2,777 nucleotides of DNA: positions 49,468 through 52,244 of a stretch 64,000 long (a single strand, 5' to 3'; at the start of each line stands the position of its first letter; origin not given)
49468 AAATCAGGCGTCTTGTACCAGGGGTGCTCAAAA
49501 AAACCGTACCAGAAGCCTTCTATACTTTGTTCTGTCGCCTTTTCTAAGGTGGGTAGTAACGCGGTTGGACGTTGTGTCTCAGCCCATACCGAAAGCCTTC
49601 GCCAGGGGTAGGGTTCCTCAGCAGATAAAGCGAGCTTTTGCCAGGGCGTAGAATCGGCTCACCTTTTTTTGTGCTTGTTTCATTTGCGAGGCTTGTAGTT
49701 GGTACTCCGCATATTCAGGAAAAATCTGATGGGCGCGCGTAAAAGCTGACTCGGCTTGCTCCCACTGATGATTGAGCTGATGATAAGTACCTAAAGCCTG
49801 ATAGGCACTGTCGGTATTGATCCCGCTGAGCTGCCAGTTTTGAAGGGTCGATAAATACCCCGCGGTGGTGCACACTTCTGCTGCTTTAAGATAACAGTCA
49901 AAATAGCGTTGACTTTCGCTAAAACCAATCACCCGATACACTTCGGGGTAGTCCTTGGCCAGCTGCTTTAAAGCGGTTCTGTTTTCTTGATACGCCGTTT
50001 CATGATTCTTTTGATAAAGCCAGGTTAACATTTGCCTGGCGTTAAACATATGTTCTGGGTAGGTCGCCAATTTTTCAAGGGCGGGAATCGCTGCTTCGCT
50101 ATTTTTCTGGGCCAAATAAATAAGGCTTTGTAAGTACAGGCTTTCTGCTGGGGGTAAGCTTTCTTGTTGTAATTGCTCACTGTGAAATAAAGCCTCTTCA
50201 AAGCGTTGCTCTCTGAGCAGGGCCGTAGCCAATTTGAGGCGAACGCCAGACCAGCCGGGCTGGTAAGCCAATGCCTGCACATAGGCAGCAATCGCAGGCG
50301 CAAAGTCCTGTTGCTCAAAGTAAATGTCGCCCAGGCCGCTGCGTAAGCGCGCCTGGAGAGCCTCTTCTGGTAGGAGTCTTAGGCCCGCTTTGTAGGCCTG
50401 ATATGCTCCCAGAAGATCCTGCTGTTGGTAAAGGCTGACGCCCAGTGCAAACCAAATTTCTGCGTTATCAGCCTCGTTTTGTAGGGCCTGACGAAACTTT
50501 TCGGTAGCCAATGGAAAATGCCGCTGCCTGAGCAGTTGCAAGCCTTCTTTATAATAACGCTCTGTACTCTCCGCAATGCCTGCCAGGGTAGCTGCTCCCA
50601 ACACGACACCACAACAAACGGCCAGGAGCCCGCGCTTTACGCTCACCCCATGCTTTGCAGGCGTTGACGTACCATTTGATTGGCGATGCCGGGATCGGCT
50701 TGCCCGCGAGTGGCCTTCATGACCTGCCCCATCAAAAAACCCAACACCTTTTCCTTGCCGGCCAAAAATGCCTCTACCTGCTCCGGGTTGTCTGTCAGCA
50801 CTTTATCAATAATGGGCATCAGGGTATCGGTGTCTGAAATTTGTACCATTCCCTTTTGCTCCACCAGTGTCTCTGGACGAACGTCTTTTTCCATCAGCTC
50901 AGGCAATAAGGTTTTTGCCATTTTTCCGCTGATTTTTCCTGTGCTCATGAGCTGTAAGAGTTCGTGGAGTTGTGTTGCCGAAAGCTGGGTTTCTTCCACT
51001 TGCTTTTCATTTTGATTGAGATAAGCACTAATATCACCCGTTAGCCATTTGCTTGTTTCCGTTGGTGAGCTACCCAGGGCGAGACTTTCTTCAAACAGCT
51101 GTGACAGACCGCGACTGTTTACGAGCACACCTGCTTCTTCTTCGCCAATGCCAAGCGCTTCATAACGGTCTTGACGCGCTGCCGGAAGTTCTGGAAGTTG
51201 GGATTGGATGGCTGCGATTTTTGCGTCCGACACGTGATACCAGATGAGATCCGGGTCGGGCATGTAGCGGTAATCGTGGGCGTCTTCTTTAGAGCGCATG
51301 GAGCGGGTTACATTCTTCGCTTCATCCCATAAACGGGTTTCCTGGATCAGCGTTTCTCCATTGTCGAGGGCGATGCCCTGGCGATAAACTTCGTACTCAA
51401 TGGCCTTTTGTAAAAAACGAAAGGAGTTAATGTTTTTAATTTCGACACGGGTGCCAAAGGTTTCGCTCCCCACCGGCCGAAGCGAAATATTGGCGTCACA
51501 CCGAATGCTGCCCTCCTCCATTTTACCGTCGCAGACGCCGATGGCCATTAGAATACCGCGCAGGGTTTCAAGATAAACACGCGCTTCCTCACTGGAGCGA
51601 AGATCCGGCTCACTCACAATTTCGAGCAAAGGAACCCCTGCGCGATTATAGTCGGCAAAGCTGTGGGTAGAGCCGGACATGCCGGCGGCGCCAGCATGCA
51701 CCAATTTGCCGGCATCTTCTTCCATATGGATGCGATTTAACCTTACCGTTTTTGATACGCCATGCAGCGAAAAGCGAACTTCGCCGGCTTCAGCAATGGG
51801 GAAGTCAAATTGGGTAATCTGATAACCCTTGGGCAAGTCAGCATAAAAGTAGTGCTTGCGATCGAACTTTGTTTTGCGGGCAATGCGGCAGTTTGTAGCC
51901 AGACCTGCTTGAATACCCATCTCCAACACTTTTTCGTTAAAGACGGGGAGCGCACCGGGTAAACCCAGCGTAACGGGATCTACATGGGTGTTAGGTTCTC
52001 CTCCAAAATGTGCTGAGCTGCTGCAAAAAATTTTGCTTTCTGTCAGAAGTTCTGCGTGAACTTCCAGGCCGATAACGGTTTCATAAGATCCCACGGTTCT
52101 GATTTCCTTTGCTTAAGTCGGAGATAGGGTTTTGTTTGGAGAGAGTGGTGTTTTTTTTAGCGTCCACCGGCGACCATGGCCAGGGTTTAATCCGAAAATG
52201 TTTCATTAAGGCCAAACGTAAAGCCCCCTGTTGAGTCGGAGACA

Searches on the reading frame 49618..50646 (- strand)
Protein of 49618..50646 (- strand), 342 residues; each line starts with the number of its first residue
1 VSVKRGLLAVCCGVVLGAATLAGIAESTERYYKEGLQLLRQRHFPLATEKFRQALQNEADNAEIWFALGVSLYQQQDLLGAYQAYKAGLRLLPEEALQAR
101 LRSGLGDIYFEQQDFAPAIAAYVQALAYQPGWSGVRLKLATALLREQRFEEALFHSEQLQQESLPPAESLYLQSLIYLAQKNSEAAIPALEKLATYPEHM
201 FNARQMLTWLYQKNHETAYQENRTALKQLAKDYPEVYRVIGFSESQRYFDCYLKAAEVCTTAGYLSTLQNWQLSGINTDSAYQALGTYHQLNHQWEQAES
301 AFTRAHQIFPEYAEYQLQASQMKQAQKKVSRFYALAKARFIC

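Call 30: search_protein_families(library=pfam, proteins=[window:49618-50646:-], max_evalue=0.001)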
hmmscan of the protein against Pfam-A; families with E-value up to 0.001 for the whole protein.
window:49618-50646:- (342 aa): 12 families
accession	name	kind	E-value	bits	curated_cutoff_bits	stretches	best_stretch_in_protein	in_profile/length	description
PF07719.23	TPR_2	-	6.9e-21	73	27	2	103-131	5-33/34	Tetratricopeptide repeat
PF13432.12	TPR_16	-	6.4e-15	55.7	32.7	2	32-94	1-63/65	Tetratricopeptide repeat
PF00515.34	TPR_1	-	1e-11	44.5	27.8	1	100-130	2-32/34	Tetratricopeptide repeat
PF23914.1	TPR_CcmH_CycH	-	3.1e-11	43.8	42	0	51-94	39-82/158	Cytochrome c-type biogenesis protein H TPR domain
PF14559.12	TPR_19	-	1.7e-10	41.5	25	1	110-153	2-45/68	Tetratricopeptide repeat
PF13428.12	TPR_14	-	2.5e-09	37.3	23.5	0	281-321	3-43/44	Tetratricopeptide repeat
PF13181.12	TPR_8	-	2.5e-09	37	25.7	0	167-194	1-28/34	Tetratricopeptide repeat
PF13424.12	TPR_12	-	3.5e-08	33.9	30.1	1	62-127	3-73/77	Tetratricopeptide repeat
PF13414.12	TPR_11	-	1.3e-07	31.6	26.8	2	106-130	1-25/42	TPR repeat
PF24575.1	TPR_Slam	-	7e-06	26.9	35.2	1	108-152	56-100/104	Surface lipoprotein assembly modifier, N-terminal TPR repeats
PF13174.12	TPR_6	-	1.8e-05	25.5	26.3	0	168-198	1-32/33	Tetratricopeptide repeat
PF12895.13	ANAPC3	-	0.00098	19.8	27.2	0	147-203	3-59/82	Anaphase-promoting complex, cyclosome, subunit 3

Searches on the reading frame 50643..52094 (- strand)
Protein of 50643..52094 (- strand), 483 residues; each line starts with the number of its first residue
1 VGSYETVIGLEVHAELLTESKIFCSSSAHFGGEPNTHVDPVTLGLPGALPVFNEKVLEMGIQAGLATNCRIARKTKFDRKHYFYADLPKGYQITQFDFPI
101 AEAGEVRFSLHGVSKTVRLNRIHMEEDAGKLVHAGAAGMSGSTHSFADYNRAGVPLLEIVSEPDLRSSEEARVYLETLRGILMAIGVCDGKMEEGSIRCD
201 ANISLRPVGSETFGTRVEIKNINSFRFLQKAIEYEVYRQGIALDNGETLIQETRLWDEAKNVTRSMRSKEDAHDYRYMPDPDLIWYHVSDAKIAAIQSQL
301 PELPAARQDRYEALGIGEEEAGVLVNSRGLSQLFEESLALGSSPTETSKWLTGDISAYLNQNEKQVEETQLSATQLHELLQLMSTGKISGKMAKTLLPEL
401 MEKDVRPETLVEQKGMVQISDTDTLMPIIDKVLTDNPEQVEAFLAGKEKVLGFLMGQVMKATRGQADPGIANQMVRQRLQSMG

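Call 30: search_protein_families(library=pfam, proteins=[window:50643-52094:-], max_evalue=0.001)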
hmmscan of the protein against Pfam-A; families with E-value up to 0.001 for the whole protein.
window:50643-52094:- (483 aa): 2 families
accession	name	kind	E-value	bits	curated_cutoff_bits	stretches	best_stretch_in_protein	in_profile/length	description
PF02934.20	GatB_N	-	5.3e-117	390.4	23.4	1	6-292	1-275/277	GatB/GatE catalytic domain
PF02637.23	GatB_Yqey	-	1.9e-48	164.5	27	1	332-479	1-148/148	GatB domain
